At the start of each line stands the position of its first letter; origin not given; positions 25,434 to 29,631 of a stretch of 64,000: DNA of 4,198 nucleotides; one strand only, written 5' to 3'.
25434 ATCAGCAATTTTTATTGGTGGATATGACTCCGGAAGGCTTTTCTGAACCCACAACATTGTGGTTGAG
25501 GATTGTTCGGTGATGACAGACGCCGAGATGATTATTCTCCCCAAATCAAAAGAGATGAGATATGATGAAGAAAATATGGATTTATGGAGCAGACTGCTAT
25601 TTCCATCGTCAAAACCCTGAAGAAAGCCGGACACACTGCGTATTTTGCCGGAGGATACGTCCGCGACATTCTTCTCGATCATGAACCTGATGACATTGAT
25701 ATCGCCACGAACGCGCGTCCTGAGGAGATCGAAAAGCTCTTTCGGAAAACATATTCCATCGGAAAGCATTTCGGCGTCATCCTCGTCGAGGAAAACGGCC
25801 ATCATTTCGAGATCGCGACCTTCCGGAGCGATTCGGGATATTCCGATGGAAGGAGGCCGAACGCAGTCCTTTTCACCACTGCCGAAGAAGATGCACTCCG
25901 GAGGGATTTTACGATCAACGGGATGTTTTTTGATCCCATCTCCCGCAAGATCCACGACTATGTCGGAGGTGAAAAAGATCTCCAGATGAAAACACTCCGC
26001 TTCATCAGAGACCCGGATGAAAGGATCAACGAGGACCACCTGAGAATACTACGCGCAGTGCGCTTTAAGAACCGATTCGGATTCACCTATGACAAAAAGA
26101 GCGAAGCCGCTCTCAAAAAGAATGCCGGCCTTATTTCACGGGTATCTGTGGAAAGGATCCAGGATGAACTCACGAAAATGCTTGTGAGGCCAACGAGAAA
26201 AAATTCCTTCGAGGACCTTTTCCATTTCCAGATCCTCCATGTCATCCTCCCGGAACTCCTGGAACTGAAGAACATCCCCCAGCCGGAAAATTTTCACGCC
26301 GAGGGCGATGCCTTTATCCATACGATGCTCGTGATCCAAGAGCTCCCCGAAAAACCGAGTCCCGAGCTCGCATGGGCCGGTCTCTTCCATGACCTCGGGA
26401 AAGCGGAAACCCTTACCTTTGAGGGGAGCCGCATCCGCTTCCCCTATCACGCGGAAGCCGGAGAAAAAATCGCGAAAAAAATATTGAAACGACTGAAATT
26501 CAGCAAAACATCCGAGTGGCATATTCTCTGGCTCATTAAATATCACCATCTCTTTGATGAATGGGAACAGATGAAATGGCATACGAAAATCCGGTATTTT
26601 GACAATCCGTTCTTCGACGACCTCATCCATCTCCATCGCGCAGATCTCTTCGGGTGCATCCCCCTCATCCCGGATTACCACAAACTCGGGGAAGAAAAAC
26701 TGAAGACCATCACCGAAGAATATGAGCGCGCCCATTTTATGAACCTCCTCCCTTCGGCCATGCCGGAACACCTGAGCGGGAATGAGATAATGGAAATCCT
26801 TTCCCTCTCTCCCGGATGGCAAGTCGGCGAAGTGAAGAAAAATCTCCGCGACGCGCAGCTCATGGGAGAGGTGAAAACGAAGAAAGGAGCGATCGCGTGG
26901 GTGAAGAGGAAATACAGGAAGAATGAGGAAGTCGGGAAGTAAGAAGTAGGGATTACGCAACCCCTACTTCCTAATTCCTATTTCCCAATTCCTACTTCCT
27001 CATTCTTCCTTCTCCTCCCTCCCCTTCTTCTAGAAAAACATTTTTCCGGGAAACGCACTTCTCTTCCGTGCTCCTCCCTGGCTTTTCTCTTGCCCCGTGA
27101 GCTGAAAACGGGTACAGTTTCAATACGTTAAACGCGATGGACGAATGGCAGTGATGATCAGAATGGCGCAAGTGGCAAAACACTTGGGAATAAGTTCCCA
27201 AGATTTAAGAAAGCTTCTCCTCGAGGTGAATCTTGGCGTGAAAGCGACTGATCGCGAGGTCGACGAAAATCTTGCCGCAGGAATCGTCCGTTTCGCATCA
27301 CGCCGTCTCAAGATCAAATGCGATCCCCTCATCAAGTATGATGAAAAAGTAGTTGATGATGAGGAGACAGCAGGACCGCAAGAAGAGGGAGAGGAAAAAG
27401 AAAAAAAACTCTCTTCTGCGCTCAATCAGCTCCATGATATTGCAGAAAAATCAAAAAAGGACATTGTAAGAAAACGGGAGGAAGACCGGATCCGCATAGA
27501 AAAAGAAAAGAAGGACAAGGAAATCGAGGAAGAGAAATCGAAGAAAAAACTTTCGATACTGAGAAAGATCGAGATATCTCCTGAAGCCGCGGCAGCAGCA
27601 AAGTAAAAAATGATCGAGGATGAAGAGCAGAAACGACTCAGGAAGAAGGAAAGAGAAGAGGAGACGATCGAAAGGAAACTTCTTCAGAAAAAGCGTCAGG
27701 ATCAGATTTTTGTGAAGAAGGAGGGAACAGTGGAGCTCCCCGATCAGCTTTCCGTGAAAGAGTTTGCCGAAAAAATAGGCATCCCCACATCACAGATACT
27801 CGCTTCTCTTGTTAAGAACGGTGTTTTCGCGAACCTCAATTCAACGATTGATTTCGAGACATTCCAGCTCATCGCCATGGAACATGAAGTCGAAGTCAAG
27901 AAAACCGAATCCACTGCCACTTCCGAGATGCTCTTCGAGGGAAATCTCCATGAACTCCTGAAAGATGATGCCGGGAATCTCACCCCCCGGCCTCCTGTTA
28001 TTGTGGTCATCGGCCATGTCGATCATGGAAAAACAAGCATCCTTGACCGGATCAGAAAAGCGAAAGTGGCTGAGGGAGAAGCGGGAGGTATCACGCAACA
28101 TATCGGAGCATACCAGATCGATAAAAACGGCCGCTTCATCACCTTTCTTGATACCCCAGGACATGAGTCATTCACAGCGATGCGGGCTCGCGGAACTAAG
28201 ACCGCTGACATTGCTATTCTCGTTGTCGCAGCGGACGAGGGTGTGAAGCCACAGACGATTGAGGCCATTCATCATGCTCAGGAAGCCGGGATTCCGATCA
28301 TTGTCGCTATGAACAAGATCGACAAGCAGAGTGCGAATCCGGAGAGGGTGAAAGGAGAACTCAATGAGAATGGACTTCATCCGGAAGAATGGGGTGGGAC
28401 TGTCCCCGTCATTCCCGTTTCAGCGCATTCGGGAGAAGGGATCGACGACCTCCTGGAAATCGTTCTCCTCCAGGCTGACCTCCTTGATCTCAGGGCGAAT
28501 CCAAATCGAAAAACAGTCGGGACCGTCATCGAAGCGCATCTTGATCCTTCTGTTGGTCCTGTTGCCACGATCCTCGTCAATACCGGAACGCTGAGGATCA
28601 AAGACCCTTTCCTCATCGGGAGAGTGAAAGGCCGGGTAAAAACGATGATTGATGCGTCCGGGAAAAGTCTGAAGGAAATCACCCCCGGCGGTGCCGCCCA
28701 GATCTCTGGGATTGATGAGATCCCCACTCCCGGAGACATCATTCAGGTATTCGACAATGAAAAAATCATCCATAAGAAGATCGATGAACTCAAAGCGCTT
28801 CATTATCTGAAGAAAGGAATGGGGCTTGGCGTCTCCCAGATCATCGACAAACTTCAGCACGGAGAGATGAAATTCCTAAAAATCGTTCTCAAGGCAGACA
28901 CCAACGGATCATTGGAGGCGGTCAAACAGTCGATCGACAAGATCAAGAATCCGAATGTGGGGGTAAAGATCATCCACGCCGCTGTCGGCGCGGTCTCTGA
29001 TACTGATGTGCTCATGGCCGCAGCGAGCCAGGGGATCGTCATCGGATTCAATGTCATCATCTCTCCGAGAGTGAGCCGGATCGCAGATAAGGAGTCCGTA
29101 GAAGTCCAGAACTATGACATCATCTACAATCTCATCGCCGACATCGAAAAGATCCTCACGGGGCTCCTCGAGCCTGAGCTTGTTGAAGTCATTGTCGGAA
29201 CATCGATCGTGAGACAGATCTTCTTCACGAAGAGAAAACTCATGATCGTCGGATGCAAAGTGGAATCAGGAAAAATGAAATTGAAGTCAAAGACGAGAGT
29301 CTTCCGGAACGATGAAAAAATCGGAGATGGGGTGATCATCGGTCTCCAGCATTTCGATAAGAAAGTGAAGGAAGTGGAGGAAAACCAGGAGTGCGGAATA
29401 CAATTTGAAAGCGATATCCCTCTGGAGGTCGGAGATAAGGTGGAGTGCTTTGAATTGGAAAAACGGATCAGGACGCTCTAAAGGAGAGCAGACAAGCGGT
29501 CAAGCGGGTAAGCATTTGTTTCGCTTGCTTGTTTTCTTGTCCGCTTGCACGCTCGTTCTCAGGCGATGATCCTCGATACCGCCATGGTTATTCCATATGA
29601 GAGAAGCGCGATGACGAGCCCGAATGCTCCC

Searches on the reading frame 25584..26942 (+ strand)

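Call 14: search_protein_families(library=pfam, proteins=[window:25584-26942:+], max_evalue=0.001)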
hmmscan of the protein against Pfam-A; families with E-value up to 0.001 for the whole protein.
window:25584-26942:+ (452 aa): 3 families
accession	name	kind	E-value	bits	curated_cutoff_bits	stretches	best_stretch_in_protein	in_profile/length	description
PF01743.26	PolyA_pol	-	2.2e-37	128.6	23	1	19-139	1-126/126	Poly A polymerase head domain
PF12627.12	PolyA_pol_RNAbd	-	6.9e-16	58.2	22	1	166-225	1-60/64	Probable RNA and SrmB- binding site of polymerase A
PF01966.28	HD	-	6.7e-09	36.5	22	1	260-328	24-92/116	HD domain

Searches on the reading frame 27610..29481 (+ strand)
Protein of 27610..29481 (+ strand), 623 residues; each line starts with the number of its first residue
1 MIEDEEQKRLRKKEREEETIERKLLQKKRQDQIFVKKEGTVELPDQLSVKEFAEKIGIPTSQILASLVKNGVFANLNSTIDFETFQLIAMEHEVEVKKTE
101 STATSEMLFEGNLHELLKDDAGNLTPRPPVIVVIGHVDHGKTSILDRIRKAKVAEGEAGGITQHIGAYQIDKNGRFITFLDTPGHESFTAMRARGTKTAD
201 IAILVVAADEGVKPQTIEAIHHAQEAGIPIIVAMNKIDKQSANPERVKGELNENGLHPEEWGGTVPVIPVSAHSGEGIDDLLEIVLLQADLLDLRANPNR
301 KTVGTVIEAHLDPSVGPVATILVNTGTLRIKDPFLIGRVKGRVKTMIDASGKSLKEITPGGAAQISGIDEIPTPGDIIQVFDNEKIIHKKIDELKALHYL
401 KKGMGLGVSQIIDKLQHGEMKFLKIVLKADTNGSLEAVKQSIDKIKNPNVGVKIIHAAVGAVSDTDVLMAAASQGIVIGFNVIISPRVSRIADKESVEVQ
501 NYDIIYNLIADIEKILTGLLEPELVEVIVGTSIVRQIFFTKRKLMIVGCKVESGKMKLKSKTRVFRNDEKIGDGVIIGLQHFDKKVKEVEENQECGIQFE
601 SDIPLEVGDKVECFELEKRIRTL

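Call 14: search_protein_families(library=pfam, proteins=[window:27610-29481:+], max_evalue=0.001)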
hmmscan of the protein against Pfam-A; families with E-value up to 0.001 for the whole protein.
window:27610-29481:+ (623 aa): 12 families
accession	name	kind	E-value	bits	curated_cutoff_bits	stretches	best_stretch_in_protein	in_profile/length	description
PF00009.33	GTP_EFTU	-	6.5e-41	140.4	26.5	1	131-286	6-183/188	Elongation factor Tu GTP binding domain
PF11987.13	IF-2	-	6.3e-34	116.8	27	1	409-513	13-117/117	Translation-initiation factor 2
PF22042.2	EF-G_D2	-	2.2e-17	63.4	27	1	303-380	3-83/84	Elongation factor G domain 2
PF01926.29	MMR_HSR1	-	1.1e-12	48.5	21.9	1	131-236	2-113/113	50S ribosome-binding GTPase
PF04760.21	IF2_N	-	6.2e-11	42.3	25.3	1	45-94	2-52/53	Translation initiation factor IF-2, N-terminal region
PF02421.24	FeoB_N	-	7e-08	32.6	27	1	131-283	3-154/156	Ferrous iron transport protein B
PF08477.19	Roc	-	3.3e-07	31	27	1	131-238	2-119/119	Ras of Complex, Roc, domain of DAPkinase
PF00071.28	Ras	-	9.1e-07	29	21.6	1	131-282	2-153/162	Ras family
PF00025.27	Arf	-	7.8e-05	22.7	22.3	1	131-285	17-170/174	ADP-ribosylation factor family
PF09439.16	SRPRB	-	0.00011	22.1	25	1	129-247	4-130/178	Signal recognition particle receptor beta subunit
PF03144.31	GTP_EFTU_D2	-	0.00024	21.9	30.3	0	546-597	3-56/73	Elongation factor Tu domain 2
PF14578.12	GTP_EFTU_D4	-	0.00044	20.5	23.8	1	531-611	5-79/86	Elongation factor Tu domain 4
